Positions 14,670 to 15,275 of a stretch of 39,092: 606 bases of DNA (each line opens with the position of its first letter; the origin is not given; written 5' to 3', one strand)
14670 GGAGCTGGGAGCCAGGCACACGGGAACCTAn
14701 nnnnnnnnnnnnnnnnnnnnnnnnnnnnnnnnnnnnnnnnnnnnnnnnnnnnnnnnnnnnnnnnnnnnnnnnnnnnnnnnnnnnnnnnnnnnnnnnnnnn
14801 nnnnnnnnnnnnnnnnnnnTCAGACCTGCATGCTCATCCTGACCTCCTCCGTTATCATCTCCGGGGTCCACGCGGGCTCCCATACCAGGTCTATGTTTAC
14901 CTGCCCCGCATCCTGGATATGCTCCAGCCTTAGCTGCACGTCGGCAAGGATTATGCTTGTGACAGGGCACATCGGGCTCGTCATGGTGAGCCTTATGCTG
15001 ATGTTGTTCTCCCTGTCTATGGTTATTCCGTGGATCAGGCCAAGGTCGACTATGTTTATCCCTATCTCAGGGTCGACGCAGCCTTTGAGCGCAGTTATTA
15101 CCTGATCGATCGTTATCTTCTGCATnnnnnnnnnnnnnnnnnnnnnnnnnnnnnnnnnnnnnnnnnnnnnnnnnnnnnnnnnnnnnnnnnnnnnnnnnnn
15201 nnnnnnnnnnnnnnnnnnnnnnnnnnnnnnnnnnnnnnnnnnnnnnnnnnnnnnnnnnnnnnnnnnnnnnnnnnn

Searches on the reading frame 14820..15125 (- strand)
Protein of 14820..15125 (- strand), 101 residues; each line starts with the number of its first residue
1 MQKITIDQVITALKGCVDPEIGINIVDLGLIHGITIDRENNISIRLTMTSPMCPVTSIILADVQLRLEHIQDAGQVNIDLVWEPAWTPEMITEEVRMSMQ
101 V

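Call 4: search_protein_families(library=pfam, proteins=[window:14820-15125:-], max_evalue=1)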
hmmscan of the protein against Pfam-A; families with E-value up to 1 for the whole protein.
window:14820-15125:- (101 aa): 1 family
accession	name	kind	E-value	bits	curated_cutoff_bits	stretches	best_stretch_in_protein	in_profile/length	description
PF01883.24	FeS_assembly_P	-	9.5e-16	58.3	23.5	1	7-77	2-72/73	Iron-sulfur cluster assembly protein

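Call 7: find_encoding_contigs(protein=window:14820-15125:-, flank=3000, max_places=10)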
Protein window:14820-15125:- (101 aa): 22 contigs read that carry it; 10 places shown.
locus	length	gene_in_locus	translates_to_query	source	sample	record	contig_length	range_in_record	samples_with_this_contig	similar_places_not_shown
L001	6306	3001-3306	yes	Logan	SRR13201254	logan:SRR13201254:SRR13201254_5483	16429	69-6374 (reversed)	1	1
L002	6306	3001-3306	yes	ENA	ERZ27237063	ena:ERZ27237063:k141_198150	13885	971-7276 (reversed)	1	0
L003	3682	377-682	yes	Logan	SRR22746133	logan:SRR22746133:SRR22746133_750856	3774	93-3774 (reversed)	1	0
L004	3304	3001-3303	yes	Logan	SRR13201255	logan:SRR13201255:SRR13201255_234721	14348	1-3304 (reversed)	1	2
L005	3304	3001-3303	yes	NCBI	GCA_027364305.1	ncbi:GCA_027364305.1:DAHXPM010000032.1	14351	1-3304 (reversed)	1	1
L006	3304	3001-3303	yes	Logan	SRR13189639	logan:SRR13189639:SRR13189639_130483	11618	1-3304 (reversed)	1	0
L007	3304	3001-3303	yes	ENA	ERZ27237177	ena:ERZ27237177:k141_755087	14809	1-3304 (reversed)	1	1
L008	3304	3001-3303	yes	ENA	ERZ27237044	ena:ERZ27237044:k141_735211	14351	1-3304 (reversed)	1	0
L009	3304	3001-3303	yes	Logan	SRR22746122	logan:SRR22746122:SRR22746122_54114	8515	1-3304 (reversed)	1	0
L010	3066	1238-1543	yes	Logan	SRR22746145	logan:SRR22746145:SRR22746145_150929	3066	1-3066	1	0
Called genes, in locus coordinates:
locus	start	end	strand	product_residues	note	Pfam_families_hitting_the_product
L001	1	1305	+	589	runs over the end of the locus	PF00662:Proton_antipo_N, PF00361:Proton_antipo_M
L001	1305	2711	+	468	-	PF00361:Proton_antipo_M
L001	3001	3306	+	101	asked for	PF01883:FeS_assembly_P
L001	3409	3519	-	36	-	-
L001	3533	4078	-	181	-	PF00334:NDK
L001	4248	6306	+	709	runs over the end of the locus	?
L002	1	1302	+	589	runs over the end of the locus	PF00662:Proton_antipo_N, PF00361:Proton_antipo_M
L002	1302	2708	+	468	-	PF00361:Proton_antipo_M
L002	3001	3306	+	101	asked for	PF01883:FeS_assembly_P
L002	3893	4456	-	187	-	PF00334:NDK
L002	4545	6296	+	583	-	PF00009:GTP_EFTU, PF01926:MMR_HSR1, PF03144:GTP_EFTU_D2 (faint), PF11987:IF-2, PF14578:GTP_EFTU_D4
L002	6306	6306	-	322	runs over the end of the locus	?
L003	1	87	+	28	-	?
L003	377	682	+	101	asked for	PF01883:FeS_assembly_P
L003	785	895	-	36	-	-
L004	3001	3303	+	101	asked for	PF01883:FeS_assembly_P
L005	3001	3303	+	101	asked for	PF01883:FeS_assembly_P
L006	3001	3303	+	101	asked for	PF01883:FeS_assembly_P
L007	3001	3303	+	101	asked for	PF01883:FeS_assembly_P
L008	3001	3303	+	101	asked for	PF01883:FeS_assembly_P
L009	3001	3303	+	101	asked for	PF01883:FeS_assembly_P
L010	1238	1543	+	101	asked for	PF01883:FeS_assembly_P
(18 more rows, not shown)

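Call 10: find_homologous_proteins(query=window:14820-15125:-, max_evalue=1e-10)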
Query window:14820-15125:- (101 aa): 621 proteins with E <= 1e-10 among 622 candidates; the best 120 are listed.
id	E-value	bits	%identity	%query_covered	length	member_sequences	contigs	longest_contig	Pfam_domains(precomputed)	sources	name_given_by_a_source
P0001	1.0e-58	213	100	100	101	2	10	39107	PF01883.25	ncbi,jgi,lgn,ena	jgi:metal-sulfur cluster biosynthetic enzyme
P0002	2.5e-54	199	90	100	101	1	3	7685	PF01883.25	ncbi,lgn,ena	-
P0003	6.9e-54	198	87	100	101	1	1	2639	PF01883.25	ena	-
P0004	4.3e-50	186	83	99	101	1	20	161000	PF01883.25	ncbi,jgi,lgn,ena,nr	ncbi:MAG: metal-sulfur cluster assembly factor [Candidatus Marsarchaeota archaeon]|jgi:metal-sulfur 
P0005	1.5e-49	184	83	100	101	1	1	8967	PF01883.25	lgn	-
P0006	1.5e-49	184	81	100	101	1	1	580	PF01883.25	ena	-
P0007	1.9e-49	183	82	99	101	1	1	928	PF01883.25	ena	-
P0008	2.6e-49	183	85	100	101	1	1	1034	PF01883.25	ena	-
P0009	2.9e-49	183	82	100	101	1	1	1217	PF01883.25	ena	-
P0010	6.9e-49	182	83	100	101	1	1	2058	PF01883.25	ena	-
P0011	8.2e-49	181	80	100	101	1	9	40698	PF01883.25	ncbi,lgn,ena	-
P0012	1.5e-48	181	81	100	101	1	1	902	PF01883.25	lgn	-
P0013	1.9e-48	180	81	100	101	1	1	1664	PF01883.25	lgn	-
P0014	3.5e-48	179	81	100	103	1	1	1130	PF01883.25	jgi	jgi:metal-sulfur cluster biosynthetic enzyme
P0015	4.8e-48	179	84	100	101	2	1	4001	PF01883.25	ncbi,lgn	-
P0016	6.8e-48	178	80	100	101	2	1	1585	PF01883.25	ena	-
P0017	2.0e-47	177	82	100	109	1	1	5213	PF01883.25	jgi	jgi:metal-sulfur cluster biosynthetic enzyme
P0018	2.7e-47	177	81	100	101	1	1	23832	PF01883.25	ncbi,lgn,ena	-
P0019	2.8e-47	176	82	100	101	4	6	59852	PF01883.25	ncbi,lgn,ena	-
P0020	4.2e-47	176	79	100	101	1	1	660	PF01883.25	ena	-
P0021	5.1e-47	176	79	100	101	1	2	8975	PF01883.25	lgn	-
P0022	9.7e-47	175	79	100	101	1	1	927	PF01883.25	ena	-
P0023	1.4e-46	174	81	100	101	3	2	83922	PF01883.25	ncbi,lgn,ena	-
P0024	2.4e-46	173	74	100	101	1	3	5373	PF01883.25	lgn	-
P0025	4.3e-46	173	78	100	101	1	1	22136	PF01883.25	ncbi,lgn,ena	-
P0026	5.2e-46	172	74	99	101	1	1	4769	PF01883.25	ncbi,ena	-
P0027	5.2e-46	172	77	100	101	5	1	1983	PF01883.25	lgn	-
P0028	5.9e-46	172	77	100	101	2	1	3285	PF01883.25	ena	-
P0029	7.9e-46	172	79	100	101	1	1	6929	PF01883.25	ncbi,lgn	-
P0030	9.5e-46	172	77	100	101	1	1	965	PF01883.25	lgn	-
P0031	1.1e-45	171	76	100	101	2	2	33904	PF01883.25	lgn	-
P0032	1.3e-45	171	75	100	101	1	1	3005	PF01883.25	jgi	jgi:metal-sulfur cluster biosynthetic enzyme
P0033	1.4e-45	171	78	100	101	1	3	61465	PF01883.25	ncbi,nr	ncbi:MAG: metal-sulfur cluster assembly factor [Candidatus Micrarchaeota archaeon]|nr:metal-sulfur c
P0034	1.7e-45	171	76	100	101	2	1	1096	PF01883.25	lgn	-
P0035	2.4e-45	170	76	100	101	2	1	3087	PF01883.25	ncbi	-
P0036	2.8e-45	170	75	100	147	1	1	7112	PF01883.25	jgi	jgi:metal-sulfur cluster biosynthetic enzyme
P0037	3.1e-45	170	76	100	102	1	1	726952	PF01883.25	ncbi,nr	ncbi:MAG: metal-sulfur cluster assembly factor [Candidatus Micrarchaeota archaeon]|nr:metal-sulfur c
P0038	3.4e-45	170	86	91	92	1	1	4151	PF01883.25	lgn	-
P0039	4.2e-45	170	79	100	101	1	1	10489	PF01883.25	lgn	-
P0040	4.5e-45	169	77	100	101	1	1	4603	PF01883.25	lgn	-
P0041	6.3e-45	169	74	100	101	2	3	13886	PF01883.25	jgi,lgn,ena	-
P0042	8.0e-45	169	73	100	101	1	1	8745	PF01883.25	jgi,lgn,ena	-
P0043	8.3e-45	169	72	100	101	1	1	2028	PF01883.25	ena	-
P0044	1.1e-44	168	74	100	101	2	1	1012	PF01883.25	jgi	-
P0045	1.2e-44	168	79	100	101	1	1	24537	PF01883.25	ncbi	ncbi:MAG: metal-sulfur cluster assembly factor [Candidatus Micrarchaeaceae archaeon]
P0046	1.5e-44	168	73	100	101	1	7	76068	PF01883.25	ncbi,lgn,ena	-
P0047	1.8e-44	167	72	100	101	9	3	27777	PF01883.25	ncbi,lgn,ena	-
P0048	4.8e-44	166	73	100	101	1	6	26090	PF01883.25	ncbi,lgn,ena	-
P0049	5.4e-44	166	73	100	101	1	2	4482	PF01883.25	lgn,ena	-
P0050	5.4e-44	166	72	100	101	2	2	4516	PF01883.25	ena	-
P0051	6.5e-44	166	74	100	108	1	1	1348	PF01883.25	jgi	jgi:metal-sulfur cluster biosynthetic enzyme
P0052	7.4e-44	166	72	100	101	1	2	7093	PF01883.25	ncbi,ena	-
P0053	8.1e-44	165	73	100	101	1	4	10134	PF01883.25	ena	-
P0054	9.0e-44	165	72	100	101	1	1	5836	PF01883.25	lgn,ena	-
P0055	9.5e-44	165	72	100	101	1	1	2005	PF01883.25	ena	-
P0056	9.5e-44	165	72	100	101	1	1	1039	PF01883.25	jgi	jgi:metal-sulfur cluster biosynthetic enzyme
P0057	1.0e-43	165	73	100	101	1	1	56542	PF01883.25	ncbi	ncbi:MAG: metal-sulfur cluster assembly factor [Candidatus Micrarchaeaceae archaeon]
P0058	1.1e-43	165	70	100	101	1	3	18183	PF01883.25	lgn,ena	-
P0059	1.1e-43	165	72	100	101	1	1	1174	PF01883.25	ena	-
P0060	1.4e-43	165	72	100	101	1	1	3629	PF01883.25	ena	-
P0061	1.5e-43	164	76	100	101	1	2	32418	PF01883.25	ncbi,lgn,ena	-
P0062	2.6e-43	164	71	100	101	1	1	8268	PF01883.25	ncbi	-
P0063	2.7e-43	164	72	100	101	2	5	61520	PF01883.25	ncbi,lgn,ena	-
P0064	3.4e-43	163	73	97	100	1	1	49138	PF01883.25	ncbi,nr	ncbi:MAG: DUF59 domain-containing protein [Candidatus Micrarchaeota archaeon]|nr:DUF59 domain-contai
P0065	4.1e-43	163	71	100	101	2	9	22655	PF01883.25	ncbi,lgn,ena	-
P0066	5.6e-43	163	70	100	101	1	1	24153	PF01883.25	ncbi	-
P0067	7.6e-43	162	70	100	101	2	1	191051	PF01883.25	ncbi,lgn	-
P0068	1.2e-42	162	70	100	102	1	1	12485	PF01883.25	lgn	-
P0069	1.3e-42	162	71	100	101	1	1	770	PF01883.25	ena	-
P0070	1.9e-42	161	72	99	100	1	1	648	PF01883.25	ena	-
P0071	2.7e-42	161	72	100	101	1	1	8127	PF01883.25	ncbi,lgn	-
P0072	7.7e-42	159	71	99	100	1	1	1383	PF01883.25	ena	-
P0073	8.1e-42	159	70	100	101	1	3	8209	PF01883.25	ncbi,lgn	-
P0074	1.2e-41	158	68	100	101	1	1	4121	PF01883.25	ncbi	-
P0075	1.4e-41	158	72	100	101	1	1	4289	PF01883.25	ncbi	-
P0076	1.7e-41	158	71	99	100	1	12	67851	PF01883.25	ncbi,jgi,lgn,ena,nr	ncbi:MAG: iron-sulfur cluster assembly protein [Candidatus Marsarchaeota archaeon]|jgi:metal-sulfur 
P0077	1.8e-41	158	66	100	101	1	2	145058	PF01883.25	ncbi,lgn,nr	ncbi:MAG: iron-sulfur cluster assembly protein [Candidatus Marsarchaeota archaeon]|nr:iron-sulfur cl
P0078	2.9e-41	157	70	99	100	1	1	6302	PF01883.25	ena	-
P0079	3.0e-41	157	70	99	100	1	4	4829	PF01883.25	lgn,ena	-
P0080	4.4e-41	157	70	99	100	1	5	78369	PF01883.25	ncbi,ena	-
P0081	1.1e-40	155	69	99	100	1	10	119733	PF01883.25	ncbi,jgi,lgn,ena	jgi:metal-sulfur cluster biosynthetic enzyme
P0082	1.2e-40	155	70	100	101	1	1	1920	PF01883.25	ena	-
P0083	1.5e-40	155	70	100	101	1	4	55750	PF01883.25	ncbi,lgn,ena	-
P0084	1.6e-40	155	67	100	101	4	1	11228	PF01883.25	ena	-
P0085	1.7e-40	155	68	100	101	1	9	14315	PF01883.25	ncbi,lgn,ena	-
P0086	2.2e-40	154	70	100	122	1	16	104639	PF01883.25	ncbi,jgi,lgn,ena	jgi:metal-sulfur cluster biosynthetic enzyme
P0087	3.6e-40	154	69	100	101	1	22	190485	PF01883.25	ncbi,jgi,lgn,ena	jgi:metal-sulfur cluster biosynthetic enzyme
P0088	4.4e-40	153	68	100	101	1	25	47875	PF01883.25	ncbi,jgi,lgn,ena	jgi:metal-sulfur cluster biosynthetic enzyme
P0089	5.2e-40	153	70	99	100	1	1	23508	PF01883.25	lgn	-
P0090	5.8e-40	153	65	100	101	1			PF01883.25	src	-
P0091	6.9e-40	153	68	100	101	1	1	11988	PF01883.25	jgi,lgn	-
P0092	7.4e-40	153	67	100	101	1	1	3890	PF01883.25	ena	-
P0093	7.5e-40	153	73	99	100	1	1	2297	PF01883.25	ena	-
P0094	7.6e-40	153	71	100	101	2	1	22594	PF01883.25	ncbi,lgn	-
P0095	7.7e-40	153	67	100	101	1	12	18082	PF01883.25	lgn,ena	-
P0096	7.8e-40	153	67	100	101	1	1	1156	PF01883.25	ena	-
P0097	7.8e-40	153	71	99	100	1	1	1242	PF01883.25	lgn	-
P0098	8.5e-40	153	69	100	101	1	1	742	PF01883.25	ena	-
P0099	8.7e-40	152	69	100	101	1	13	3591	PF01883.25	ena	-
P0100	9.9e-40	152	67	99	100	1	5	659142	PF01883.25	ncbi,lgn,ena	-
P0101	1.1e-39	152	67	100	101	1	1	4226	PF01883.25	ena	-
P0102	1.2e-39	152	68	100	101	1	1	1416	PF01883.25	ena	-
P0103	1.2e-39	152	68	100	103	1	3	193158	PF01883.25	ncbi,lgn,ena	-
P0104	3.3e-39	151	67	100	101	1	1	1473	PF01883.25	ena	-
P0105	3.4e-39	151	65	100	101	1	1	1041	PF01883.25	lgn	-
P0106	4.0e-39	150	69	99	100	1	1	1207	PF01883.25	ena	-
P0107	5.0e-39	150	69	96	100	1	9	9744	PF01883.25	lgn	-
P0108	6.3e-39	150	67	99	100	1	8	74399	PF01883.25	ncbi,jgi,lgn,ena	jgi:metal-sulfur cluster biosynthetic enzyme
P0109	6.6e-39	150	70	96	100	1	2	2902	PF01883.25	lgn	-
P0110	8.0e-39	149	67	99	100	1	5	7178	PF01883.25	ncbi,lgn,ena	-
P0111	9.1e-39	149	67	99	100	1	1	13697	PF01883.25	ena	-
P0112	1.2e-38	149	69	98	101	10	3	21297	PF01883.25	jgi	jgi:metal-sulfur cluster biosynthetic enzyme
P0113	1.2e-38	149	66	100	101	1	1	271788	PF01883.25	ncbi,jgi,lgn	-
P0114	1.4e-38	149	66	98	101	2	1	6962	PF01883.25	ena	-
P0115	1.5e-38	149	70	98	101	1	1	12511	PF01883.25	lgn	-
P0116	1.7e-38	148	66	99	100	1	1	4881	PF01883.25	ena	-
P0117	2.0e-38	148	68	97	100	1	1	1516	PF01883.25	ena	-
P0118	2.4e-38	148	66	100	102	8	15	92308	PF01883.25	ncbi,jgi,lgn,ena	jgi:metal-sulfur cluster biosynthetic enzyme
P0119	2.4e-38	148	71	93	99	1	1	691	PF01883.25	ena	-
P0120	2.6e-38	148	67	98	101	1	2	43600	PF01883.25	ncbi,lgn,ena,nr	ncbi:MAG: metal-sulfur cluster assembly factor [Candidatus Marsarchaeota archaeon]|nr:metal-sulfur c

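Call 12: find_related_loci(query=A1, collection=genome_contigs, flank=2500)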
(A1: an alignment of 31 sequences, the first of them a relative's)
Query A1 (101 aa) in genome_contigs; peptide patterns used: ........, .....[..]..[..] (x = any residue, [..] = any of these).
600 stretches matched a pattern (row limit reached: there are more); 584 encode a relative of the query (tblastn E <= 1e-3); the best 80 are kept; 80 distinct loci.
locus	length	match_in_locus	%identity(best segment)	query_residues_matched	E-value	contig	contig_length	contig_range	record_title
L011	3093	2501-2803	84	1-101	3e-53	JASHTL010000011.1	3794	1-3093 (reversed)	MAG: Candidatus Micrarchaeota archaeon isolate JOPF152 JOPF_N071_contig_4481, whole genome shotgun sequence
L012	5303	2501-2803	82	1-101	3e-52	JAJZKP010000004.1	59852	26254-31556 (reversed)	MAG: Candidatus Micrarchaeota archaeon isolate MAS1.bin34 NODE_260_length_59852_cov_6.304311, whole genome shotgun seque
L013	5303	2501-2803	79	1-101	1e-51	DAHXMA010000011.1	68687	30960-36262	MAG TPA_asm: Candidatus Micrarchaeota archaeon isolate clean1610 k141_487126, whole genome shotgun sequence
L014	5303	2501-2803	79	1-101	1e-50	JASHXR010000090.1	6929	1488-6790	MAG: Candidatus Micrarchaeota archaeon isolate JOPF262 JOPF_A14C_contig_156728, whole genome shotgun sequence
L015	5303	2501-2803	74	1-101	1e-49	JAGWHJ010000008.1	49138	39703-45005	MAG: Candidatus Micrarchaeota archaeon isolate REEA76 REEA76-150_1037, whole genome shotgun sequence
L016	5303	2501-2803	73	1-101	2e-49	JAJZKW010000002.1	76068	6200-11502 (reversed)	MAG: Candidatus Micrarchaeota archaeon isolate MAS1.bin63 NODE_152_length_76068_cov_27.835333, whole genome shotgun sequ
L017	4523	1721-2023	71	1-101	9e-49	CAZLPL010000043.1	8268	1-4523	MAG TPA_asm: Candidatus Micrarchaeota archaeon isolate SRP226684_co1_72 genome assembly, contig: NODE_7037_length_8268_c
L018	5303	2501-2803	72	1-101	1e-47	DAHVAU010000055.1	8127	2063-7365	MAG TPA_asm: Candidatus Micrarchaeota archaeon isolate clean2084 k141_175102, whole genome shotgun sequence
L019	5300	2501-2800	70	1-100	2e-46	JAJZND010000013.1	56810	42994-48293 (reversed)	MAG: Candidatus Micrarchaeota archaeon isolate MAS3.bin71 NODE_900_length_56810_cov_2.115290, whole genome shotgun seque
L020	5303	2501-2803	70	1-101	7e-46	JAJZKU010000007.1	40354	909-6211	MAG: Candidatus Micrarchaeota archaeon isolate MAS1.bin53 NODE_596_length_40354_cov_102.237154, whole genome shotgun seq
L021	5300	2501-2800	67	1-100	2e-45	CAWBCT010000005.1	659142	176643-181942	MAG: uncultured archaeon isolate MFD04780.bin.2.2 genome assembly, contig: contig_20207, whole genome shotgun sequence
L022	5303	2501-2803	68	1-101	2e-45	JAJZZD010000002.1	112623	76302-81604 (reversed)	MAG: Candidatus Micrarchaeota archaeon isolate TL1-5.bin98 NODE_101_length_112623_cov_1.843354, whole genome shotgun seq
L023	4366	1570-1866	67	1-99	8e-44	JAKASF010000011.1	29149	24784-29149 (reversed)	MAG: Candidatus Micrarchaeota archaeon isolate YP1.bin29 NODE_1344_length_29149_cov_1.974916, whole genome shotgun seque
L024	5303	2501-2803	66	1-101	1e-43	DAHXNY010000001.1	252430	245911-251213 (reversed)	MAG TPA_asm: Candidatus Micrarchaeota archaeon isolate clean1794 NODE_1_length_252430_cov_9.596541, whole genome shotgun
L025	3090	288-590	64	1-101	2e-43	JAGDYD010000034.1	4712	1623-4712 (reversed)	MAG: Candidatus Micrarchaeota archaeon isolate KMA_Bin02 NODE_3650_length_4712_cov_3.011595, whole genome shotgun sequen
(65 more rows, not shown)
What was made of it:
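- Checked: Every close relative of the flanking genes is a Micrarchaeota/Micrarchaeaceae MAG (calls 10, 12).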

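Call 17: find_encoding_contigs(protein=P0002, flank=2500, max_places=4)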
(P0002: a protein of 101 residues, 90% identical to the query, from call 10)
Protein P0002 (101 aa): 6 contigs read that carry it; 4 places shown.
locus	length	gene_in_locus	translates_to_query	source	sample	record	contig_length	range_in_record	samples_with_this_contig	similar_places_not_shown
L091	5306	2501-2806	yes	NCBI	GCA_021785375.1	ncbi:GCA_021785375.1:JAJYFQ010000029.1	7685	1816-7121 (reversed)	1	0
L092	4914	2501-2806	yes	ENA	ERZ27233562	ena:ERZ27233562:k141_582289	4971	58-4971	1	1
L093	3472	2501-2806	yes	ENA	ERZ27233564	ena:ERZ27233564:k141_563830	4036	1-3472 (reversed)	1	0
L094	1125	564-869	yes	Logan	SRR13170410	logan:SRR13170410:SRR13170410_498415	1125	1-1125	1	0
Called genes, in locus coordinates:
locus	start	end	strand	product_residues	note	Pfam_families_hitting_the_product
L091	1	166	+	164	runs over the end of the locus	PF13673:Acetyltransf_10, PF00583:Acetyltransf_1, PF13508:Acetyltransf_7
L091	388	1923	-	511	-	PF00474:SSF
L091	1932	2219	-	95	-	PF11755:DUF3311 (weak)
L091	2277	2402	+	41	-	-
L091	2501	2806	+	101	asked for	PF01883:FeS_assembly_P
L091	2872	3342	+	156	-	-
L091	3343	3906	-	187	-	PF00334:NDK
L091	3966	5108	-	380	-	PF00586:AIRS (weak), PF02769:AIRS_C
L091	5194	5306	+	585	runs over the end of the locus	PF00009:GTP_EFTU, PF01926:MMR_HSR1, PF03144:GTP_EFTU_D2 (faint), PF11987:IF-2, PF14578:GTP_EFTU_D4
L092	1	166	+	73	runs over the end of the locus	?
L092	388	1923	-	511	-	PF00474:SSF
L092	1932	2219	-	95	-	PF11755:DUF3311 (weak)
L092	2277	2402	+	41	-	-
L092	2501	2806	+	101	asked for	PF01883:FeS_assembly_P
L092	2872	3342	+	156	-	-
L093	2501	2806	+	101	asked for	PF01883:FeS_assembly_P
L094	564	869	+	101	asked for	PF01883:FeS_assembly_P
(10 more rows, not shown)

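Call 18: find_encoding_contigs(protein=P0004, flank=2500, max_places=4)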
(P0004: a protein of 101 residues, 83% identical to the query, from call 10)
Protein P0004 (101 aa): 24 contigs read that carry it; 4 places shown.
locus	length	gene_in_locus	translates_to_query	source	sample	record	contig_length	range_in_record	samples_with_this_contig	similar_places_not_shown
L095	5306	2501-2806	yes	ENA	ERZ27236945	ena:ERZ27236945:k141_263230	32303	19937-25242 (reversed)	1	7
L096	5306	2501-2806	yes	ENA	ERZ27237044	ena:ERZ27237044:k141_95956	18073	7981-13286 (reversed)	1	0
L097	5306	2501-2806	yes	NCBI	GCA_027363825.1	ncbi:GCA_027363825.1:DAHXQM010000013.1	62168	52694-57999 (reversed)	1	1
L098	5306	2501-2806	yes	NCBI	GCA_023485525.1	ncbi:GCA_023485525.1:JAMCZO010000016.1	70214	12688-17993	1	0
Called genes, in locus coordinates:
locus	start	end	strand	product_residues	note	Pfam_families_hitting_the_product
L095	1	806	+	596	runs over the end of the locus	PF00662:Proton_antipo_N, PF00361:Proton_antipo_M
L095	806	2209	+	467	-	PF00361:Proton_antipo_M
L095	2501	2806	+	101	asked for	PF01883:FeS_assembly_P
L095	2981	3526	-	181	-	PF00334:NDK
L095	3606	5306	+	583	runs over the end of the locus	PF00009:GTP_EFTU, PF01926:MMR_HSR1, PF03144:GTP_EFTU_D2 (faint), PF11987:IF-2, PF14578:GTP_EFTU_D4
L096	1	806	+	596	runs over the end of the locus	PF00662:Proton_antipo_N, PF00361:Proton_antipo_M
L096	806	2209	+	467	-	PF00361:Proton_antipo_M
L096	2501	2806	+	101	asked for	PF01883:FeS_assembly_P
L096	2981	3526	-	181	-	PF00334:NDK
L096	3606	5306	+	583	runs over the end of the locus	PF00009:GTP_EFTU, PF01926:MMR_HSR1 (weak), PF03144:GTP_EFTU_D2 (faint), PF11987:IF-2, PF14578:GTP_EFTU_D4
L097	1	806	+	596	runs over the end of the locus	PF00662:Proton_antipo_N, PF00361:Proton_antipo_M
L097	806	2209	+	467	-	PF00361:Proton_antipo_M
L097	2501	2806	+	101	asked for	PF01883:FeS_assembly_P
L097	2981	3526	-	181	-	PF00334:NDK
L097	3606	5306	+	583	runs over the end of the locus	PF00009:GTP_EFTU, PF01926:MMR_HSR1, PF03144:GTP_EFTU_D2 (faint), PF11987:IF-2, PF14578:GTP_EFTU_D4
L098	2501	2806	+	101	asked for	PF01883:FeS_assembly_P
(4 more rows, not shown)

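Call 21: find_encoding_contigs(protein=P0003, flank=2500, max_places=3)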
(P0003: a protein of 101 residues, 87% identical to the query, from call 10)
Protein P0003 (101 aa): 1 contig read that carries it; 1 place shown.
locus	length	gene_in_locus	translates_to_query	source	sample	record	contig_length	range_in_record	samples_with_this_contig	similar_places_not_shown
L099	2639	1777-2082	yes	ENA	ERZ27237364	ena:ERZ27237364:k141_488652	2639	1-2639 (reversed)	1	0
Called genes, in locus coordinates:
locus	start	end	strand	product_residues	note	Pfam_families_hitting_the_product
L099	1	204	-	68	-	?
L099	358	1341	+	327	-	PF01548:DEDD_Tnp_IS110 (weak), PF02371:Transposase_20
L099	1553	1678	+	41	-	-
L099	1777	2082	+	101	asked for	PF01883:FeS_assembly_P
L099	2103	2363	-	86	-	PF05016:ParE_toxin (weak)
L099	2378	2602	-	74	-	-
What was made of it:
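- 14820..15125 (-): DUF59 / FeS_assembly_P gene (101 aa). It is the only neighbour retained in all three peptide-bearing lineages. Pfam PF01883, E = 9.5e-16 (call 4); calls 7, 17, 21.
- It was called as a gene in L091-93 and L099 (calls 17, 21).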

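Call 22: find_encoding_contigs(protein=P0005, flank=2500, max_places=3)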
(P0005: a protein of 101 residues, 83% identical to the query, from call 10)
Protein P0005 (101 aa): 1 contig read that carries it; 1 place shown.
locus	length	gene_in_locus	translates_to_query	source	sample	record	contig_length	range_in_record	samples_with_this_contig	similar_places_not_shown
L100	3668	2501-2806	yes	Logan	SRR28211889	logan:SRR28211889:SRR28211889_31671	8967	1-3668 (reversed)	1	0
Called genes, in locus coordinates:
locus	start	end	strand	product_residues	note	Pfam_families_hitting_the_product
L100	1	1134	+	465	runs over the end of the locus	PF00361:Proton_antipo_M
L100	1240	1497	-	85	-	-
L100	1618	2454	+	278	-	PF00551:Formyl_trans_N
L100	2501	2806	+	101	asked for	PF01883:FeS_assembly_P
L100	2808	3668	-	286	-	?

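Call 23: find_encoding_contigs(protein=P0015, flank=2500, max_places=3)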
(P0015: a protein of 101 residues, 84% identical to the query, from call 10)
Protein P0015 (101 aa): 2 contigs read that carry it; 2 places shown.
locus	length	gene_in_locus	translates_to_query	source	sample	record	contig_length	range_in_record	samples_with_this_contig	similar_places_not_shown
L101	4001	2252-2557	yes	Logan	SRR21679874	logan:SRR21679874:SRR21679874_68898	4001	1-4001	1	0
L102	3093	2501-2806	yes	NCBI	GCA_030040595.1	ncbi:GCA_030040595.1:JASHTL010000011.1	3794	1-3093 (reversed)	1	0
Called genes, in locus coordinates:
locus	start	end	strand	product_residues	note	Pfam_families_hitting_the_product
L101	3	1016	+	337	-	?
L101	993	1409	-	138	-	PF01850:PIN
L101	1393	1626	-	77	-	PF02697:VAPB_antitox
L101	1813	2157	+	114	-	-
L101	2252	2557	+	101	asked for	PF01883:FeS_assembly_P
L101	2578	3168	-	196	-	PF03992:ABM (weak), PF27539:Y2318_C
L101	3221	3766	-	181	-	PF00334:NDK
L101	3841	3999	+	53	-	?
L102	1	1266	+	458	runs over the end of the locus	PF00361:Proton_antipo_M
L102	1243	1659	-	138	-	PF01850:PIN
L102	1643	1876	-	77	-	PF02697:VAPB_antitox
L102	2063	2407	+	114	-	-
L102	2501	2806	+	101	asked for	PF01883:FeS_assembly_P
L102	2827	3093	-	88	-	?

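Call 24: find_encoding_contigs(protein=P0038, flank=2500, max_places=3)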
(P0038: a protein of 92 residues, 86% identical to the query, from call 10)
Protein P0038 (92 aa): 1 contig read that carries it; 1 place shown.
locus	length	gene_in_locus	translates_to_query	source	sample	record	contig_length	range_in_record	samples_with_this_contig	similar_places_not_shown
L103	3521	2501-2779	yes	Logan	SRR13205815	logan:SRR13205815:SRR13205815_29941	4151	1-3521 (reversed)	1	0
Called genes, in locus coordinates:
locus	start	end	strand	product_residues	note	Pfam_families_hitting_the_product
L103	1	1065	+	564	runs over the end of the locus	?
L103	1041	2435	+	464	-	PF00361:Proton_antipo_M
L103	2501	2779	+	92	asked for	PF01883:FeS_assembly_P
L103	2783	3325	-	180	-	PF00334:NDK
